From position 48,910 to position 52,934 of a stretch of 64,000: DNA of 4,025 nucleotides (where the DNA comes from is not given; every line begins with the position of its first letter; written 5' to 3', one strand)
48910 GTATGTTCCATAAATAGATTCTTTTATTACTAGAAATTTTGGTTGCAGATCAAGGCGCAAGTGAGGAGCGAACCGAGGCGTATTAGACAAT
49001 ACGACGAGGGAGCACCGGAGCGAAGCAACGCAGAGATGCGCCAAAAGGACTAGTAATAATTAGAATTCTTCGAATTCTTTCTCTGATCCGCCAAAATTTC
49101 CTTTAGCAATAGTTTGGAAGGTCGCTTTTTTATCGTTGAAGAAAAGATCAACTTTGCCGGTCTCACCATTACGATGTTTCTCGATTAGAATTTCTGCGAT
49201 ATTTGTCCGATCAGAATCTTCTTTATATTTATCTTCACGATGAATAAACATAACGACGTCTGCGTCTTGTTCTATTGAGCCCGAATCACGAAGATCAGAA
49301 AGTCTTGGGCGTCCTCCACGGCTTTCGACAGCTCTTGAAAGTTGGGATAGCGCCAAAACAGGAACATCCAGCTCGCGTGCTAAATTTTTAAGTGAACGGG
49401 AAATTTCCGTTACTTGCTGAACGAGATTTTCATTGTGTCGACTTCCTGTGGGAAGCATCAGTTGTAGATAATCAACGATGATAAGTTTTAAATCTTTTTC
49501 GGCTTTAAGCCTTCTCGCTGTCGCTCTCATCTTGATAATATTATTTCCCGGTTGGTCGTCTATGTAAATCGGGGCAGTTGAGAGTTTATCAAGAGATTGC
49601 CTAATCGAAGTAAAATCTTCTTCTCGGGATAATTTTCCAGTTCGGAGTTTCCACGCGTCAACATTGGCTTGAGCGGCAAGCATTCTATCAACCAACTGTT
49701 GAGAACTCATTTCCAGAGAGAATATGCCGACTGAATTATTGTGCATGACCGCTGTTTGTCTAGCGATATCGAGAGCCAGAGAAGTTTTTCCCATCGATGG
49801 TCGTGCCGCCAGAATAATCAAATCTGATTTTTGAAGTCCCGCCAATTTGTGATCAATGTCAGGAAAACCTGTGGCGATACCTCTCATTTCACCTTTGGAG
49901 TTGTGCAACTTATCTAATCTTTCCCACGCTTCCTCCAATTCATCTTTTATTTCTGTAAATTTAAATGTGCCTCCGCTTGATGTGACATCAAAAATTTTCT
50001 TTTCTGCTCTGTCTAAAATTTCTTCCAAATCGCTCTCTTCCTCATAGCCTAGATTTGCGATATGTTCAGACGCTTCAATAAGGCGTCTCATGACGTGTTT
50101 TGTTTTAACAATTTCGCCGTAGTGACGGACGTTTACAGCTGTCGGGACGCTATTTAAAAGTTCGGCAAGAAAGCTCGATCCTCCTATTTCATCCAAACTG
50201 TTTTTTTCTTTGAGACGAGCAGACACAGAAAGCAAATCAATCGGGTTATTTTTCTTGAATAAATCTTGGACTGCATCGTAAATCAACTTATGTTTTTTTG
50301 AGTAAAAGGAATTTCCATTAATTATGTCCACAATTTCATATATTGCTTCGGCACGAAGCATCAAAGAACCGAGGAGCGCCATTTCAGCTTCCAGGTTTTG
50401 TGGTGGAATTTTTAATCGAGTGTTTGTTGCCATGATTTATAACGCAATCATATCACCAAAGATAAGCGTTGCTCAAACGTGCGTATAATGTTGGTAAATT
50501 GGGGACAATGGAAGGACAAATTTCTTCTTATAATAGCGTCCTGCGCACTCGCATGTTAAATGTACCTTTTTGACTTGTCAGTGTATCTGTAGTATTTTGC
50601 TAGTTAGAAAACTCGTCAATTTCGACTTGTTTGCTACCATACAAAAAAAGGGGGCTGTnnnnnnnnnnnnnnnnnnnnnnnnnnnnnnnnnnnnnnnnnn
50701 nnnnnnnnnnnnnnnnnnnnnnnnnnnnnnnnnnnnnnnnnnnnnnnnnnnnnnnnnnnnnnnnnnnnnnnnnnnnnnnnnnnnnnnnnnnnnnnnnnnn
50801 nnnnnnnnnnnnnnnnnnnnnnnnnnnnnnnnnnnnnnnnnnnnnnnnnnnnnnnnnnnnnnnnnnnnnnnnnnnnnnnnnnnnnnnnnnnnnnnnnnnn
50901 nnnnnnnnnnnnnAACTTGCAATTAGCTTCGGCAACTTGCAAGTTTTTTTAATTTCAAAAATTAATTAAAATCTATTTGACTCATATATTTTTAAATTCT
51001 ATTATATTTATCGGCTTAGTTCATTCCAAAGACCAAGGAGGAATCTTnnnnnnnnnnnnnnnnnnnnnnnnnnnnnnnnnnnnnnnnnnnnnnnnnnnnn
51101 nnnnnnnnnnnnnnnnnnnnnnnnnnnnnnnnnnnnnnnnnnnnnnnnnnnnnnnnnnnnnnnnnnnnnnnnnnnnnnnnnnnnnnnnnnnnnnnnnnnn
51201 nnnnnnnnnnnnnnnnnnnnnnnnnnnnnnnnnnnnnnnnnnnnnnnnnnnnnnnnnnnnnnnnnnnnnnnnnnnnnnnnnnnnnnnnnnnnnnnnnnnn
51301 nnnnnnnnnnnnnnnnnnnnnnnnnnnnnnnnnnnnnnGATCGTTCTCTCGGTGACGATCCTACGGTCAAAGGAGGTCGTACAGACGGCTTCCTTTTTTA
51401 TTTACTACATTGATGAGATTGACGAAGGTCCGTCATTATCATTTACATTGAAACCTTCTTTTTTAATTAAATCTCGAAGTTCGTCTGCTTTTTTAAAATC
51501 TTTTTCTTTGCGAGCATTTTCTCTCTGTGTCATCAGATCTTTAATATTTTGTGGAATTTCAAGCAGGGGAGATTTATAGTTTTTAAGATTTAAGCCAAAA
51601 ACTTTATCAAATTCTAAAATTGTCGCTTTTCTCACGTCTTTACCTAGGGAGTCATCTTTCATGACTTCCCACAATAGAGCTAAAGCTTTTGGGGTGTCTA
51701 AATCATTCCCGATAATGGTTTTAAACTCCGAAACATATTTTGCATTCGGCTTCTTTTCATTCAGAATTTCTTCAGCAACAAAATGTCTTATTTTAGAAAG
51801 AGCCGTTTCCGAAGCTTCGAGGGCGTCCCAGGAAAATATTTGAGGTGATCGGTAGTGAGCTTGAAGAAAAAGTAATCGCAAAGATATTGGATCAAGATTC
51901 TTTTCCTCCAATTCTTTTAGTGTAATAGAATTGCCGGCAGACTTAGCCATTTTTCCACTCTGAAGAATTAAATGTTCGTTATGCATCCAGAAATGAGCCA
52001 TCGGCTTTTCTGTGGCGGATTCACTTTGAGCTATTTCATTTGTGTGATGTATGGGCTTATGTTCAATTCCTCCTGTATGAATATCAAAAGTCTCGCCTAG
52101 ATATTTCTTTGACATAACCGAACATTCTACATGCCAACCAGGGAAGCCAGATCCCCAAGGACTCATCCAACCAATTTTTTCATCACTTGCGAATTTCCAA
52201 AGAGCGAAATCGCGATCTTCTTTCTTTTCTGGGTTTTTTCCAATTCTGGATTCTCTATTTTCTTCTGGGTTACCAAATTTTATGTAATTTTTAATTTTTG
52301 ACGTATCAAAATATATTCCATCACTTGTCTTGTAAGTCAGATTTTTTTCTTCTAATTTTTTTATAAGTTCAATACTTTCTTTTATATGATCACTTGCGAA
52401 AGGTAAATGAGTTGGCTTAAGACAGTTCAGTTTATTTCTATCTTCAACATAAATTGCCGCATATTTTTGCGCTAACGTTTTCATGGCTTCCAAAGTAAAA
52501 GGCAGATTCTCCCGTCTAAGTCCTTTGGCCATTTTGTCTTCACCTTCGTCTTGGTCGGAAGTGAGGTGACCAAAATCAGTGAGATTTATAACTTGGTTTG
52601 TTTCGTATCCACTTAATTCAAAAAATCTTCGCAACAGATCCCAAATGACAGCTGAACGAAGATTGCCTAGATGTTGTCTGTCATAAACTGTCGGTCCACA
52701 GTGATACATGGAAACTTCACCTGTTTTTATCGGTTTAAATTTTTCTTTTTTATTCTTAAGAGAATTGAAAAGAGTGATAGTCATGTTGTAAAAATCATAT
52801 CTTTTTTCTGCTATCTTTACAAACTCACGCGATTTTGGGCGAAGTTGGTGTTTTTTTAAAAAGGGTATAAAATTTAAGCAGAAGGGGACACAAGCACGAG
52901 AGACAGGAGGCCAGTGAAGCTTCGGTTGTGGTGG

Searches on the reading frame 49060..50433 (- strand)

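Call 70: search_protein_families(library=pfam, proteins=[window:49060-50433:-], max_evalue=0.001)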
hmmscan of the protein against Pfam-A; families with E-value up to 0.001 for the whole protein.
window:49060-50433:- (457 aa): 4 families
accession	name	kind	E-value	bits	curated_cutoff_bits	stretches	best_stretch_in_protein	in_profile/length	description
PF03796.21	DnaB_C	-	8.5e-102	340.3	27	1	185-440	1-254/255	DnaB-like helicase C terminal domain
PF00772.26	DnaB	-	1.1e-32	112.6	23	1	10-110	2-102/103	DnaB-like helicase N terminal domain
PF13481.12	AAA_25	-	5.2e-13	49.5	27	1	191-365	20-190/195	AAA domain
PF06745.19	ATPase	-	0.00021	21.2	26.6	1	187-350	2-153/231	KaiC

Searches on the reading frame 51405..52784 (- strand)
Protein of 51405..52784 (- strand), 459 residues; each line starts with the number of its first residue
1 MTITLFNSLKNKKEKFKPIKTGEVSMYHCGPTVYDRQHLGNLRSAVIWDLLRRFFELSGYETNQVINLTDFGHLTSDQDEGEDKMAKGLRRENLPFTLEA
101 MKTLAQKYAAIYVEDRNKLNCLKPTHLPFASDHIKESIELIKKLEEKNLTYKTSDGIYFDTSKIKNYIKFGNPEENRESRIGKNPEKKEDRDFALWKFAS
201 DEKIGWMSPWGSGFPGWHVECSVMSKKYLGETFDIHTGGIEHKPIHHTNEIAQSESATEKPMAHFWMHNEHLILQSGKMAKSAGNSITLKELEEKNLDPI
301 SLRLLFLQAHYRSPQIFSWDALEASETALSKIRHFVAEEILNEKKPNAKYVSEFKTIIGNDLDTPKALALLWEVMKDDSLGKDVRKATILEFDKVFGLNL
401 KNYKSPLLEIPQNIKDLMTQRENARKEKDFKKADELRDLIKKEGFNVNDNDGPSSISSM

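Call 70: search_protein_families(library=pfam, proteins=[window:51405-52784:-], max_evalue=0.001)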
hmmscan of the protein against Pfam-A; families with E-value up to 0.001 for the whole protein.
window:51405-52784:- (459 aa): 3 families
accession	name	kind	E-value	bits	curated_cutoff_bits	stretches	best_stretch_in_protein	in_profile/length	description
PF01406.26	tRNA-synt_1e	-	5e-84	282.7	27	1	16-325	2-299/301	tRNA synthetases class I (C) catalytic domain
PF23493.1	CysS_C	-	7.8e-06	26.3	23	1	409-452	3-46/51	Cysteinyl-tRNA ligase anticodon binding domain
PF09334.17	tRNA-synt_1g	-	6.7e-05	22.3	20.1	0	253-322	302-371/391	tRNA synthetases class I (M)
